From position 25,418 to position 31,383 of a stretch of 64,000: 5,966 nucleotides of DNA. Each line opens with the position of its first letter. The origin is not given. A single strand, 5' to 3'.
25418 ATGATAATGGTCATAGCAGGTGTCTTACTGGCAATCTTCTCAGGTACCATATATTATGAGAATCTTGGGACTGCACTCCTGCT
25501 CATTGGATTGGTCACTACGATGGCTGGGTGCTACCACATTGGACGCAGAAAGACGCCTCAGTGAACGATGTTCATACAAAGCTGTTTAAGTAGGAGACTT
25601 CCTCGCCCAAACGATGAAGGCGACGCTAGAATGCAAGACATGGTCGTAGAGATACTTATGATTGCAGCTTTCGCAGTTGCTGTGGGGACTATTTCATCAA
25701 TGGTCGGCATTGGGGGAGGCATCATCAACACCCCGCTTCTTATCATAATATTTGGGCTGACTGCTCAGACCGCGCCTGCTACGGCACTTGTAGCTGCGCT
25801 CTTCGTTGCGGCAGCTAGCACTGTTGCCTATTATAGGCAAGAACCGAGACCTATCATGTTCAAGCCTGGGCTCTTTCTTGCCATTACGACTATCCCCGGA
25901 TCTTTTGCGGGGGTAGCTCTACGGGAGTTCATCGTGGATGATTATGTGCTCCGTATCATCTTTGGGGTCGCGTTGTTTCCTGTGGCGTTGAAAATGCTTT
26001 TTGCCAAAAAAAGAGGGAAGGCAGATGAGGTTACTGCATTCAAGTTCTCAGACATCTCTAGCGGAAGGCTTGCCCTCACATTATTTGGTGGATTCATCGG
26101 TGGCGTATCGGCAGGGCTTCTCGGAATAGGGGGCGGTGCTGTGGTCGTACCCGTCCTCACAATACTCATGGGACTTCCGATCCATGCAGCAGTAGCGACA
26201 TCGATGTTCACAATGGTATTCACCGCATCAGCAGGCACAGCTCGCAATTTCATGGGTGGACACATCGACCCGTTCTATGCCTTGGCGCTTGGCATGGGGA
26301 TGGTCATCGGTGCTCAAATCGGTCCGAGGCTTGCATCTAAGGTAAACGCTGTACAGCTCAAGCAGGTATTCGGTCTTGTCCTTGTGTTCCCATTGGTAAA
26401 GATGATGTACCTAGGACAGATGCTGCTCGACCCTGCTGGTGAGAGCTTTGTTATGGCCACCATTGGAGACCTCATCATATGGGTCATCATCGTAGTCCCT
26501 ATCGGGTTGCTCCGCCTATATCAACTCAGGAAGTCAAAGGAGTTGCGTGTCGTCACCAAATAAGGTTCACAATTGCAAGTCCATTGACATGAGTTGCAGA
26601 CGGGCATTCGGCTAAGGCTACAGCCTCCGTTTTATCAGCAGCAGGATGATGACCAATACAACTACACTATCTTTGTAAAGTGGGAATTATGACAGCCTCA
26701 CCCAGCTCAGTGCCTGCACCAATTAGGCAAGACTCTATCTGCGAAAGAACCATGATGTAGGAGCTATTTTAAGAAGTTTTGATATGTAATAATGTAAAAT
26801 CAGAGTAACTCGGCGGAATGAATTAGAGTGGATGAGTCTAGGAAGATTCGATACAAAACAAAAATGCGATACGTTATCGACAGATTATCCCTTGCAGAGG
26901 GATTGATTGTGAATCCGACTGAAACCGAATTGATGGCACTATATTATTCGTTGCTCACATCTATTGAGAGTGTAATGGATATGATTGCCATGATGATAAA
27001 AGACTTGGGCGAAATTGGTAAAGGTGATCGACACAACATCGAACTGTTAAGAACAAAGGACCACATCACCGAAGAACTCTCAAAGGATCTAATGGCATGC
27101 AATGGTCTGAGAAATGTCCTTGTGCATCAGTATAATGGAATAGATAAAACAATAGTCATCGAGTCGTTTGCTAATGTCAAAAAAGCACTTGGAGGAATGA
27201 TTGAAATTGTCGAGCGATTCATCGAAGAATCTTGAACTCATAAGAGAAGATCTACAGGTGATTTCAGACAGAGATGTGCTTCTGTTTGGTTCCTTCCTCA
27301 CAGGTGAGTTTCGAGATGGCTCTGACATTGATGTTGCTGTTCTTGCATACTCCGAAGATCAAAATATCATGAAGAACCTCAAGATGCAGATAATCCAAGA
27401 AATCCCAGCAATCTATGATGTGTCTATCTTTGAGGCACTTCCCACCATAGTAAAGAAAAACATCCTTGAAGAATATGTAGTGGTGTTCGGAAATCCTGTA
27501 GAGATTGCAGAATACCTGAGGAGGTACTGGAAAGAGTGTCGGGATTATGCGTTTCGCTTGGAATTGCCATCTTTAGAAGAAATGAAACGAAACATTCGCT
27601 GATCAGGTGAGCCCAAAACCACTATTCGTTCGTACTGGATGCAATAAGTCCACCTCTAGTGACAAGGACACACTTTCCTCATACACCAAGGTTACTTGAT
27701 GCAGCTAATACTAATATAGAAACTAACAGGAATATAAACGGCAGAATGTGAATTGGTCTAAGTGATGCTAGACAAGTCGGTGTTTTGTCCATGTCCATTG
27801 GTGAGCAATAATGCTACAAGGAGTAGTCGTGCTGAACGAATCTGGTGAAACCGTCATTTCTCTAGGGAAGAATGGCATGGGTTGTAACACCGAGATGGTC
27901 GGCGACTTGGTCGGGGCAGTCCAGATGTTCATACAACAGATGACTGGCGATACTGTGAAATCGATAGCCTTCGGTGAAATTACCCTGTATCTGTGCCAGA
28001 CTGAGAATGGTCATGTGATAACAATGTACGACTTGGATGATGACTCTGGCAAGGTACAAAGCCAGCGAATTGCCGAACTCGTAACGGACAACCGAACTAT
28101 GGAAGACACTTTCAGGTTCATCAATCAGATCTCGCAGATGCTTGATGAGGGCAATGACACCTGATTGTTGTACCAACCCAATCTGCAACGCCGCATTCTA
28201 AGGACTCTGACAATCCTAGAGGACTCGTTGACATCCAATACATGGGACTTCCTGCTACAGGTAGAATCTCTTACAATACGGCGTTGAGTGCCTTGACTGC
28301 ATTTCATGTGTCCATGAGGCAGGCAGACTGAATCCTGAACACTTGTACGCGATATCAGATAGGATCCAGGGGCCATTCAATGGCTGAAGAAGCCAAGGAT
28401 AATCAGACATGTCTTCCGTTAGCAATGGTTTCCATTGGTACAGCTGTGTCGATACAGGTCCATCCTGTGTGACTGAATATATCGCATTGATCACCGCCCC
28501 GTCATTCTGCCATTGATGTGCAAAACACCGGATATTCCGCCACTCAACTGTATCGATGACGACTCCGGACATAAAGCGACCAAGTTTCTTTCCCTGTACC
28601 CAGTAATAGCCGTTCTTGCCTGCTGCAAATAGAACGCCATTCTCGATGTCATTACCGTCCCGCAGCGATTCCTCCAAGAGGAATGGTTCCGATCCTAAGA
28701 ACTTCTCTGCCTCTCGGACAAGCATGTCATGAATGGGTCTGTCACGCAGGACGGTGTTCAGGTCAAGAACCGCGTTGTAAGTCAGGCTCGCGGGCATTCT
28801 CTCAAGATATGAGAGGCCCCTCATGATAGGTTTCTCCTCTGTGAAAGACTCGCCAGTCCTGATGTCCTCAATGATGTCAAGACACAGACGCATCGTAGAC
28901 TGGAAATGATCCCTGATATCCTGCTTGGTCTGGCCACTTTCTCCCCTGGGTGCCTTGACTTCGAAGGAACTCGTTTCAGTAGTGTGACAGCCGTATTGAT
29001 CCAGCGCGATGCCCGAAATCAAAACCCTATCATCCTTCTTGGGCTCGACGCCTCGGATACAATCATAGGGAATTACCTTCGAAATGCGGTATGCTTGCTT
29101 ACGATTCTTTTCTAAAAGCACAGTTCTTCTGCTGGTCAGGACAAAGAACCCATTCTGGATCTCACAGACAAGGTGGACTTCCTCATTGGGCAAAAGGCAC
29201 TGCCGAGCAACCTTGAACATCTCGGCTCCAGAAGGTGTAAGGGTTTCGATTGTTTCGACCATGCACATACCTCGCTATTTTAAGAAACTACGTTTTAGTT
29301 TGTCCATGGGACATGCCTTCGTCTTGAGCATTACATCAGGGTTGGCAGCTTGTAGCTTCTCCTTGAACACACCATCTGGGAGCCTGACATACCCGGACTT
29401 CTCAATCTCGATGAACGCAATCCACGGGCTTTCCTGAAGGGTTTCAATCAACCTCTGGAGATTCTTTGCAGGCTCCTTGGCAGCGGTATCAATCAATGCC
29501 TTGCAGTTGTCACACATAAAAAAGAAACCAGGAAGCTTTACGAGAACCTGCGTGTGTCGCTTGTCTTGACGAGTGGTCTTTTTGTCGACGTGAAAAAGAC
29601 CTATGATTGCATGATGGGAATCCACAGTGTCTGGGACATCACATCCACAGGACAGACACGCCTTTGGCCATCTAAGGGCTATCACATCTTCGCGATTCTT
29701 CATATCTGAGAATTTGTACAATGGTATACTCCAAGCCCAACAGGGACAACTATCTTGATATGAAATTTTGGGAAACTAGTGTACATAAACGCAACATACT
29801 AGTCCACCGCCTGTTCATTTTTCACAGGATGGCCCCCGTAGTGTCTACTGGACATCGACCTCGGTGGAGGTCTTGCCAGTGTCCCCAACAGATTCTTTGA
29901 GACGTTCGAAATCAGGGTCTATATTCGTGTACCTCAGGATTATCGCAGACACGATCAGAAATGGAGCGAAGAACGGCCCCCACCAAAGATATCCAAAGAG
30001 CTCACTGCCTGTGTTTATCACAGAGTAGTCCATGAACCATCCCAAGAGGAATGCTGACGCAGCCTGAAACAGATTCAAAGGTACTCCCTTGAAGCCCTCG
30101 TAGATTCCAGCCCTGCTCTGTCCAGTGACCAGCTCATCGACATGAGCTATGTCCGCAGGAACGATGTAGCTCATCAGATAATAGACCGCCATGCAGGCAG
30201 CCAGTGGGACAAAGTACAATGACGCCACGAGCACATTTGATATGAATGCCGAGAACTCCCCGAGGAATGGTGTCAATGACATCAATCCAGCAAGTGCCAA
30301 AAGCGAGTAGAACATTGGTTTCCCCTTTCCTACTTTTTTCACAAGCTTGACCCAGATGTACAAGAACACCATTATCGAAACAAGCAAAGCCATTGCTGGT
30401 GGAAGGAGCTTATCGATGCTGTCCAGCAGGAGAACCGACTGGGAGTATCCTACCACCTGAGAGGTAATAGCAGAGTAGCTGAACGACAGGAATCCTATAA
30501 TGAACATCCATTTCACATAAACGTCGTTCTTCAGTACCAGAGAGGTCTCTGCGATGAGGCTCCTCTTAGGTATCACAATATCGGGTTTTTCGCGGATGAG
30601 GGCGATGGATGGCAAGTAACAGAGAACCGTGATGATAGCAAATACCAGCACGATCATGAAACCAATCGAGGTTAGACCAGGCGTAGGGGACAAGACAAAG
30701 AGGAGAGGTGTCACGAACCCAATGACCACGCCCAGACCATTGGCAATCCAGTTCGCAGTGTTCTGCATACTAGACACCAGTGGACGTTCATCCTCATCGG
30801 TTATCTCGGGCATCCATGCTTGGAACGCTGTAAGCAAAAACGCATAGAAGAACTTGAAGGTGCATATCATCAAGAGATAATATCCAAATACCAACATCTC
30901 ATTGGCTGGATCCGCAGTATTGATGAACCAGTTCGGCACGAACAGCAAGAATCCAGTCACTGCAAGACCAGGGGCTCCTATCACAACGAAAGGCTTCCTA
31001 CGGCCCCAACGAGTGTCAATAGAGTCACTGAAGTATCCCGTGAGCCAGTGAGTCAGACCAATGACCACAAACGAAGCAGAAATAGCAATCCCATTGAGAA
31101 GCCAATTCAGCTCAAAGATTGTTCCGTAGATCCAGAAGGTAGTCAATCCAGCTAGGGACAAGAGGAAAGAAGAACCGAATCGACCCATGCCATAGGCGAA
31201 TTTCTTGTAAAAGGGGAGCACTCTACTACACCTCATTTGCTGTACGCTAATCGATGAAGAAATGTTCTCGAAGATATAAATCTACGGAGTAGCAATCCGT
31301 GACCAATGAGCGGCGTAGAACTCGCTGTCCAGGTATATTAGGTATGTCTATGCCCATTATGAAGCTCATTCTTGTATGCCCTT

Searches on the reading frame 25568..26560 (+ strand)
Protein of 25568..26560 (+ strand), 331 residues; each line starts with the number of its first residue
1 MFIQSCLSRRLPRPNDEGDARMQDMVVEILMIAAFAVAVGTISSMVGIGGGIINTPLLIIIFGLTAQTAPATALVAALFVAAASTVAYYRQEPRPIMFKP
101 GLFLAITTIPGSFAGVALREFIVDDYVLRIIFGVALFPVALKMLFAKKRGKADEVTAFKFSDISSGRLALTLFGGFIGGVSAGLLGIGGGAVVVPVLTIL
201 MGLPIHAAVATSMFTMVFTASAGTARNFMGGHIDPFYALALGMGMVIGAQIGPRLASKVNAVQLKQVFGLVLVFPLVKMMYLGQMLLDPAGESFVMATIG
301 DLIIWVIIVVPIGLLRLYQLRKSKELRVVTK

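Call 29: search_protein_families(library=pfam, proteins=[window:25568-26560:+], max_evalue=0.00001)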
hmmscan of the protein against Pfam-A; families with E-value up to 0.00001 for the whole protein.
window:25568-26560:+ (331 aa): 1 family
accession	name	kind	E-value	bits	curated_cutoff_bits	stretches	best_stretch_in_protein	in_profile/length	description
PF01925.25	TauE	-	1e-48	166.5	32.6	1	33-279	2-237/237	Sulfite exporter TauE/SafE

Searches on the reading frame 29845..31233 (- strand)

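Call 29: search_protein_families(library=pfam, proteins=[window:29845-31233:-], max_evalue=0.00001)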
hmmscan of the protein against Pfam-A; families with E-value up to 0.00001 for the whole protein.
window:29845-31233:- (462 aa): 2 families
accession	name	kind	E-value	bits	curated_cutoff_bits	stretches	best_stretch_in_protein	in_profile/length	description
PF13347.12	MFS_2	-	1.3e-26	93.6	27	1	14-406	2-386/427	MFS/sugar transport protein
PF07690.21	MFS_1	-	5.1e-13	49.1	33.4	1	22-350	9-321/347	Major Facilitator Superfamily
